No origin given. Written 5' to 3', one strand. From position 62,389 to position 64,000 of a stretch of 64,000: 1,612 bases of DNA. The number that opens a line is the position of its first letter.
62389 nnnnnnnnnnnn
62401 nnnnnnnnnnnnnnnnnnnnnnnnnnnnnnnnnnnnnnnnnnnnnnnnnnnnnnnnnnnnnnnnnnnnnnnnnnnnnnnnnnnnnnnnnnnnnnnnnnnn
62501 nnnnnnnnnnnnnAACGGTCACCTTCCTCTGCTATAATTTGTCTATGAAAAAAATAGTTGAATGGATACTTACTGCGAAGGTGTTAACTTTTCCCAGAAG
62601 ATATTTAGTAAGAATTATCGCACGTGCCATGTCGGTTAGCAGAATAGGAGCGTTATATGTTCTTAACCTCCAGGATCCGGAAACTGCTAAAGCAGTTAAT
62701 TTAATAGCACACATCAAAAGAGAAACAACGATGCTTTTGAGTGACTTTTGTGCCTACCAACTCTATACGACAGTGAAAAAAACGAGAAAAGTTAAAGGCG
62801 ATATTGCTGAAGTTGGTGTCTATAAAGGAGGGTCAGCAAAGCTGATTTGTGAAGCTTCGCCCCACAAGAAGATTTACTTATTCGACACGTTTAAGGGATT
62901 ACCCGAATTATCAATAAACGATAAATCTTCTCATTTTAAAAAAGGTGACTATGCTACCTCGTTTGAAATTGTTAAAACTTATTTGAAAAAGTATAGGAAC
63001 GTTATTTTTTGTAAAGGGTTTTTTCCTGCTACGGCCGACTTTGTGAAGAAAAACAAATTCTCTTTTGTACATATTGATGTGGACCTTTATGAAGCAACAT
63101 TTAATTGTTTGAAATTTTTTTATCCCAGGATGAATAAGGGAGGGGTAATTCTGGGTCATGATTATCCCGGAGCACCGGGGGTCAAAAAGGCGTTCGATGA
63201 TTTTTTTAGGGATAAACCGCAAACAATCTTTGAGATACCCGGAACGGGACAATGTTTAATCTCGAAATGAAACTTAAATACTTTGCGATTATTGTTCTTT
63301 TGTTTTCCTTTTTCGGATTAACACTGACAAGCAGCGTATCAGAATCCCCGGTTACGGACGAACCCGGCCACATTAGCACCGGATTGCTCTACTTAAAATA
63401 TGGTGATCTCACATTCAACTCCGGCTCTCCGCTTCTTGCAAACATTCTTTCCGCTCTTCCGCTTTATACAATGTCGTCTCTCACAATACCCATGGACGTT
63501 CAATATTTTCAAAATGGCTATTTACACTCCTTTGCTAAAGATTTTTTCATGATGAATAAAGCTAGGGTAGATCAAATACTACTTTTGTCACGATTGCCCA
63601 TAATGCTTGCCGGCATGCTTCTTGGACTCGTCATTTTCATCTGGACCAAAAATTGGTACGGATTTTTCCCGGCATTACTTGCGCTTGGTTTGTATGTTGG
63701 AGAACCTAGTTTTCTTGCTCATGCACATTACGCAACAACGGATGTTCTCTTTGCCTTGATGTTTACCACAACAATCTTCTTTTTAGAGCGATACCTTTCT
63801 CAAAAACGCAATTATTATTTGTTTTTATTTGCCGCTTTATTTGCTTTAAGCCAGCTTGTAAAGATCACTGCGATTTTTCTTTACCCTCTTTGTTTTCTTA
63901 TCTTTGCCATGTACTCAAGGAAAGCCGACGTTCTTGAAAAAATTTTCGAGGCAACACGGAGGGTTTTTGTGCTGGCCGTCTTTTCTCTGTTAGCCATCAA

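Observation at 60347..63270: ColD/E1-type 3-dehydratase, SDR and TylF O-methyltransferase cassette: O-methylated 3,6-dideoxyhexose?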

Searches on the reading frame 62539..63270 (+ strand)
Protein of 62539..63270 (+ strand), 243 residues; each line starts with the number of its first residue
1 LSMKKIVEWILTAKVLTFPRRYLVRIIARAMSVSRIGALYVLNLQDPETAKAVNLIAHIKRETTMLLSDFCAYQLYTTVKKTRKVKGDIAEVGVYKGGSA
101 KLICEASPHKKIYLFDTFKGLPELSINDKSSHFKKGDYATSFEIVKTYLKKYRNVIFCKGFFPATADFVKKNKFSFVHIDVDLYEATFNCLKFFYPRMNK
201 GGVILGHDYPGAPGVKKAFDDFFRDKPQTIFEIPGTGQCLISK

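Call 3: search_protein_families(library=pfam, proteins=[window:62539-63270:+])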
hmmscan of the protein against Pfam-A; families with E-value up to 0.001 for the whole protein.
window:62539-63270:+ (243 aa): 2 families
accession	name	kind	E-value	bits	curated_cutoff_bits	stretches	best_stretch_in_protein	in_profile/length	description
PF05711.17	TylF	-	2.7e-21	76.5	23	1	82-225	88-245/264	Macrocin-O-methyltransferase (TylF)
PF13578.12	Methyltransf_24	-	1.2e-11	45.8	26.3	1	91-209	2-105/105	Methyltransferase domain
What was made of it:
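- On TylF/NovP/MycF O-methyltransferase: 76.5 bits against 23 (call 3).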

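Call 4: search_protein_families(library=ncbifam, proteins=[window:62539-63270:+])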
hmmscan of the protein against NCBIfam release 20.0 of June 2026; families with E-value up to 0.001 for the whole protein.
window:62539-63270:+ (243 aa): 0 families

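Call 24: search_solved_structures(query=window:62539-63270:+, show_alignments=2)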
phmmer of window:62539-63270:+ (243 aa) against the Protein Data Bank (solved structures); distinct sequences matched with E-value up to 0.001: 7.
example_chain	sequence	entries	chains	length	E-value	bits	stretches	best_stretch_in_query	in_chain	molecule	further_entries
4cdz_A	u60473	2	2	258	1.8e-11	47.4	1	85-237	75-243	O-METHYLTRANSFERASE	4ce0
2wk1_A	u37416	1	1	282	3.3e-11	46.5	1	84-222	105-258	NOVP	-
5i10_A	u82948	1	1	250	5.3e-11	45.8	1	85-222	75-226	Probable O-methyltransferase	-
4x7u_A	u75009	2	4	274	1.9e-07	34.2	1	85-226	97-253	Mycinamicin III 3''-O-methyltransferase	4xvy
4xvz_A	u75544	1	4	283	2e-07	34.1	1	85-226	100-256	Mycinamicin III 3''-O-methyltransferase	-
4x7v_A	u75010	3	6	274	2.3e-07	33.9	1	85-226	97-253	Mycinamicin III 3''-O-methyltransferase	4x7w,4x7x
4x7y_B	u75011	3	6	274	2.3e-07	33.9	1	85-226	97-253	Mycinamicin III 3''-O-methyltransferase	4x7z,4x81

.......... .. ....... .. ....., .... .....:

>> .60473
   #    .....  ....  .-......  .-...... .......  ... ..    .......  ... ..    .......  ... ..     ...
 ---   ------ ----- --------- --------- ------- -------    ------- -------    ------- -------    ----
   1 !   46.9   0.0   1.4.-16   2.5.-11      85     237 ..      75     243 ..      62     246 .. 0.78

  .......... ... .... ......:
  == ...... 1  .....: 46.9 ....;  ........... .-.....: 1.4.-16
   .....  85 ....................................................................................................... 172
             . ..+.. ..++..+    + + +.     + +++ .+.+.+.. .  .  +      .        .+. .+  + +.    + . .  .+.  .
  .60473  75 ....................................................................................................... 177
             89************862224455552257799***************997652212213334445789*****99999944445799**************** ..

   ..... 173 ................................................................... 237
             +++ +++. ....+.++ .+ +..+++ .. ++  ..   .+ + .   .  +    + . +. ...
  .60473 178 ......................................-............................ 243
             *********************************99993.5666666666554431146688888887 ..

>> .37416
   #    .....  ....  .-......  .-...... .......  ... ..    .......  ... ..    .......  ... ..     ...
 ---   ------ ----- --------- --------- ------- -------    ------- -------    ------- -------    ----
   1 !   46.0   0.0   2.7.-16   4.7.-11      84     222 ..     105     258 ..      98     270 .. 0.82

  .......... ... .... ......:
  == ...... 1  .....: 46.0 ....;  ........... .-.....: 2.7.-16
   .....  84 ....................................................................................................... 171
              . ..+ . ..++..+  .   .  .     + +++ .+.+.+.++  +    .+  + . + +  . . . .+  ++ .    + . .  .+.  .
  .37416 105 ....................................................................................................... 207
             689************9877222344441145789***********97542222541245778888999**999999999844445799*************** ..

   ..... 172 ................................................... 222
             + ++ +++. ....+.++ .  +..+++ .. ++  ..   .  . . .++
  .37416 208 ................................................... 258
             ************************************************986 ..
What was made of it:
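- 62545..63270 (+): Gene C: TylF/NovP/MycF-family SAM- and metal-dependent sugar O-methyltransferase, 241 aa; substrate unknown. Calls 3, 24.
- On TylF/NovP/MycF O-methyltransferase: DxDLYE is kept, and the DD pair is HD (call 24).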

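Call 55: find_homologous_proteins(query=window:62545-63270:+)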
Query window:62545-63270:+ (241 aa): 3398 proteins with E <= 0.001 among 3569 candidates; the best 120 are listed.
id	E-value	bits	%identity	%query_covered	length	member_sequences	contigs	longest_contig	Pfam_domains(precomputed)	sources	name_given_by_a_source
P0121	8.1e-109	381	99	73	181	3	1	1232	PF05711.18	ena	-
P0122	1.5e-83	298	55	98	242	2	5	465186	PF05711.18,PF13578.13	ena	-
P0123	2.4e-83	297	55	99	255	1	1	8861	PF05711.18,PF13578.13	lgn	-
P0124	9.2e-83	296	55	100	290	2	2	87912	PF05711.18,PF13578.13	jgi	-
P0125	2.4e-82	294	57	98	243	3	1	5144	PF05711.18,PF13578.13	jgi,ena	-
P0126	2.7e-82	294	56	98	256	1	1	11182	PF05711.18,PF13578.13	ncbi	-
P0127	2.7e-82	294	55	99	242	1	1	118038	PF05711.18,PF13578.13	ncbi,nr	ncbi:macrocin-O-methyltransferase [Patescibacteria group bacterium]|nr:MAG: macrocin-O-methyltransfe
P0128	8.9e-82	292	57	100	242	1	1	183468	PF05711.18,PF13578.13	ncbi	ncbi:MAG: TylF/MycF/NovP-related O-methyltransferase [Candidatus Beckwithbacteria bacterium]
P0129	1.2e-81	292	55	98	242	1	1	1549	PF05711.18,PF13578.13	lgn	-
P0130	1.4e-81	292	58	100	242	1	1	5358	PF05711.18,PF13578.13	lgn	-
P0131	2.0e-81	291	57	98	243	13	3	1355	PF05711.18,PF13578.13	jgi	-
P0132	2.7e-81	291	57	98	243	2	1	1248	PF05711.18,PF13578.13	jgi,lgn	-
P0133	4.1e-81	290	56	99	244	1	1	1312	PF05711.18,PF13578.13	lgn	-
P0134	7.4e-81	289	54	100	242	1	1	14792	PF05711.18,PF13578.13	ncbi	-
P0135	8.7e-81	289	56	100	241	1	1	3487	PF05711.18,PF13578.13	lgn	-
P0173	8.4e-77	276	53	98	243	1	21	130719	PF05711.18,PF13578.13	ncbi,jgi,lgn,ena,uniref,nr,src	ncbi:macrocin-O-methyltransferase [Candidatus Uhrbacteria bacterium RIFCSPLOWO2_01_FULL_47_24]|unire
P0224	1.2e-73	266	55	100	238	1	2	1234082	PF05711.18,PF13578.13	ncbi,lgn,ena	-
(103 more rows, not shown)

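Call 56: find_encoding_contigs(protein=P0122, flank=6000, max_places=1)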
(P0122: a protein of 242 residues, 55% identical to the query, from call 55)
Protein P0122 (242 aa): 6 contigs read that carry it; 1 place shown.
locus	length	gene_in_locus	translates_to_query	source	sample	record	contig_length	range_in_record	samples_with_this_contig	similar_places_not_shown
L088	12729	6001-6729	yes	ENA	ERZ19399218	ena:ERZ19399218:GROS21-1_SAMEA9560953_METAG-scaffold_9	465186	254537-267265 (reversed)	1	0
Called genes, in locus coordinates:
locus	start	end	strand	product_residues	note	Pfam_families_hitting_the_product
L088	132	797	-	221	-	PF03167:UDG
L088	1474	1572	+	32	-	PF01541:GIY-YIG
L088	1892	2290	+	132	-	PF07166:DUF1398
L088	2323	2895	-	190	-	PF01841:Transglut_core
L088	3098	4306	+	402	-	-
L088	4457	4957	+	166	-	PF08433:KTI12 (weak), PF13671:AAA_33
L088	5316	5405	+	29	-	-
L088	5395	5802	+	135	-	-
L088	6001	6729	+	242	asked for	PF05711:TylF, PF13578:Methyltransf_24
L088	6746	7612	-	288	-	PF02424:ApbE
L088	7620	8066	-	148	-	-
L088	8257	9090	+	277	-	-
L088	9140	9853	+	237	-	PF01263:Aldose_epim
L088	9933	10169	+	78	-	PF01541:GIY-YIG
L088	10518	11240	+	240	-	PF00696:AA_kinase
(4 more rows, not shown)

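Call 57: find_encoding_contigs(protein=P0128, flank=6000, max_places=1)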
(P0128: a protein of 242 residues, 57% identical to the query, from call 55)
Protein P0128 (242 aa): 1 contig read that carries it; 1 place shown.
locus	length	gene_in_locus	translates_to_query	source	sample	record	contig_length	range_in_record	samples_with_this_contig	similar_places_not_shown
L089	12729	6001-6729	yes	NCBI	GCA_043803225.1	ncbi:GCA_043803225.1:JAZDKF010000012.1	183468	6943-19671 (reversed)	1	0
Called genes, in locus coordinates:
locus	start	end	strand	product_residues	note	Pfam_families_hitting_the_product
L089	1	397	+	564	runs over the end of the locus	PF08486:SpoIID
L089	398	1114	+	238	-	-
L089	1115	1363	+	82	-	PF18901:DUF5657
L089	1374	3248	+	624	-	-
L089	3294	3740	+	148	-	PF01668:SmpB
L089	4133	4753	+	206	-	PF00156:Pribosyltran (weak)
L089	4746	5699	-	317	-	PF01467:CTP_transf_like, PF04019:DUF359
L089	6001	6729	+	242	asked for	PF05711:TylF, PF13578:Methyltransf_24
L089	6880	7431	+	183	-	PF18923:DUF5673 (weak)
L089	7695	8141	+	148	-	PF00293:NUDIX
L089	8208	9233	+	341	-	-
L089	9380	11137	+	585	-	PF01807:Zn_ribbon_DnaG, PF08275:DNAG_N, PF01751:Toprim, PF13155:Toprim_2, PF13662:Toprim_4, PF10410:DnaB_bind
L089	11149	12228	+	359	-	PF03979:Sigma70_r1_1, PF00140:Sigma70_r1_2, PF04542:Sigma70_r2, PF04539:Sigma70_r3, PF04545:Sigma70_r4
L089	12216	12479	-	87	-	PF18893:DUF5652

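Call 58: find_encoding_contigs(protein=P0173, flank=6000, max_places=1)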
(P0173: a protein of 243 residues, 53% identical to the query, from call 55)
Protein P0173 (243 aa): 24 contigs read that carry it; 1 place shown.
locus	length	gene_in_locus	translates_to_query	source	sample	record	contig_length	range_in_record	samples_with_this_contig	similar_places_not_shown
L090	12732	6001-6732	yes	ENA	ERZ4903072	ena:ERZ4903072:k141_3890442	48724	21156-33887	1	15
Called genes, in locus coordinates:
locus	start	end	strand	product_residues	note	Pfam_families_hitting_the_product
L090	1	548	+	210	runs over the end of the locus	-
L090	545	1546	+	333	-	PF03102:NeuB, PF08666:SAF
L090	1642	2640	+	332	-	PF00106:adh_short, PF01073:3Beta_HSD, PF01370:Epimerase, PF02719:Polysacc_synt_2, PF05368:NmrA, PF07993:NAD_binding_4, PF16363:GDP_Man_Dehyd, PF13460:NAD_binding_10, +1 more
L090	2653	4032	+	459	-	-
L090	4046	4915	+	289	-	PF03848:TehB (weak), PF13489:Methyltransf_23, PF01209:Ubie_methyltran, PF05175:MTS (weak), PF13649:Methyltransf_25, PF13847:Methyltransf_31, PF08241:Methyltransf_11, PF08242:Methyltransf_12, +2 more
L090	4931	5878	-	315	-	PF13936:HTH_38, PF00665:rve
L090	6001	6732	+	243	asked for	PF05711:TylF, PF13578:Methyltransf_24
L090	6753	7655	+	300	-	PF01073:3Beta_HSD, PF01370:Epimerase, PF02719:Polysacc_synt_2, PF04321:RmlD_sub_bind, PF13460:NAD_binding_10 (faint), PF16363:GDP_Man_Dehyd, PF07993:NAD_binding_4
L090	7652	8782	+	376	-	PF00155:Aminotran_1_2, PF01041:DegT_DnrJ_EryC1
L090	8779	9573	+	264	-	PF08889:WbqC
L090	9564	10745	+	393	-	PF02350:Epimerase_2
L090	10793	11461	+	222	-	PF02585:PIG-L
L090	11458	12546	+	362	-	PF00571:CBS (weak), PF00483:NTP_transferase, PF12804:NTP_transf_3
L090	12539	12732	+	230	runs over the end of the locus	PF02348:CTP_transf_3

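Call 59: find_encoding_contigs(protein=P0224, flank=6000, max_places=1)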
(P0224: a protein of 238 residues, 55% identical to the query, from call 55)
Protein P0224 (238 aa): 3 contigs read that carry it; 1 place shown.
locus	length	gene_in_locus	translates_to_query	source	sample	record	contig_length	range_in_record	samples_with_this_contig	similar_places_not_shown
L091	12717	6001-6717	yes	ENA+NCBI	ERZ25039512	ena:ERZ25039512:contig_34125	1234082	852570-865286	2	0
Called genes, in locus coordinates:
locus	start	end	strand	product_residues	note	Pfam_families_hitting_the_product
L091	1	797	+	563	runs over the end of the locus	-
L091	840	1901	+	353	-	PF01408:GFO_IDH_MocA, PF03447:NAD_binding_3 (weak), PF02894:GFO_IDH_MocA_C (faint), PF22725:GFO_IDH_MocA_C3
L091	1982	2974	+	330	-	PF00535:Glycos_transf_2, PF10111:Glyco_tranf_2_2, PF13641:Glyco_tranf_2_3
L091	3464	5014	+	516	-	PF00665:rve (weak), PF22483:Mu-transpos_C_2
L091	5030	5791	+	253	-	PF01695:IstB_IS21, PF20720:nSTAND3 (weak)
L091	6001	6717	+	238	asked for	PF05711:TylF, PF13578:Methyltransf_24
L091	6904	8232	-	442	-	PF01943:Polysacc_synt, PF01554:MatE (weak)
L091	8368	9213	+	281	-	PF07760:DUF1616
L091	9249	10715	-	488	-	-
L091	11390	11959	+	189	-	-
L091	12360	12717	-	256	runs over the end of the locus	PF18914:DUF5666 (weak)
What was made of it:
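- Homologues at ~55% identity lie among housekeeping genes or in nonulosonic-acid-type clusters (calls 55-59).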

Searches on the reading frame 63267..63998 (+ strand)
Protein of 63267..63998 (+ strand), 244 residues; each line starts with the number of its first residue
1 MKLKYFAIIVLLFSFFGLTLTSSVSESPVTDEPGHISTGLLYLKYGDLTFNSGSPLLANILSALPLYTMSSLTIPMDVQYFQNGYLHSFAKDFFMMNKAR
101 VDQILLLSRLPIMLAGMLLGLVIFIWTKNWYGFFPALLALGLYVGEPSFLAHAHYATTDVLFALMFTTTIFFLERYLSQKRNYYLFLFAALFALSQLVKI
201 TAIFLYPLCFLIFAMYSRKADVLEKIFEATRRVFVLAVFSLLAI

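Call 15: search_protein_families(library=pfam, proteins=[window:63267-63998:+], max_evalue=0.00001)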
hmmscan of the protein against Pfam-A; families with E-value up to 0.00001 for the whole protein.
window:63267-63998:+ (244 aa): 1 family
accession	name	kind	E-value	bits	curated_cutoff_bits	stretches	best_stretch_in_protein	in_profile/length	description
PF13231.12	PMT_2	-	7.7e-10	39.6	26.1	1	109-240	25-155/160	Dolichyl-phosphate-mannose-protein mannosyltransferase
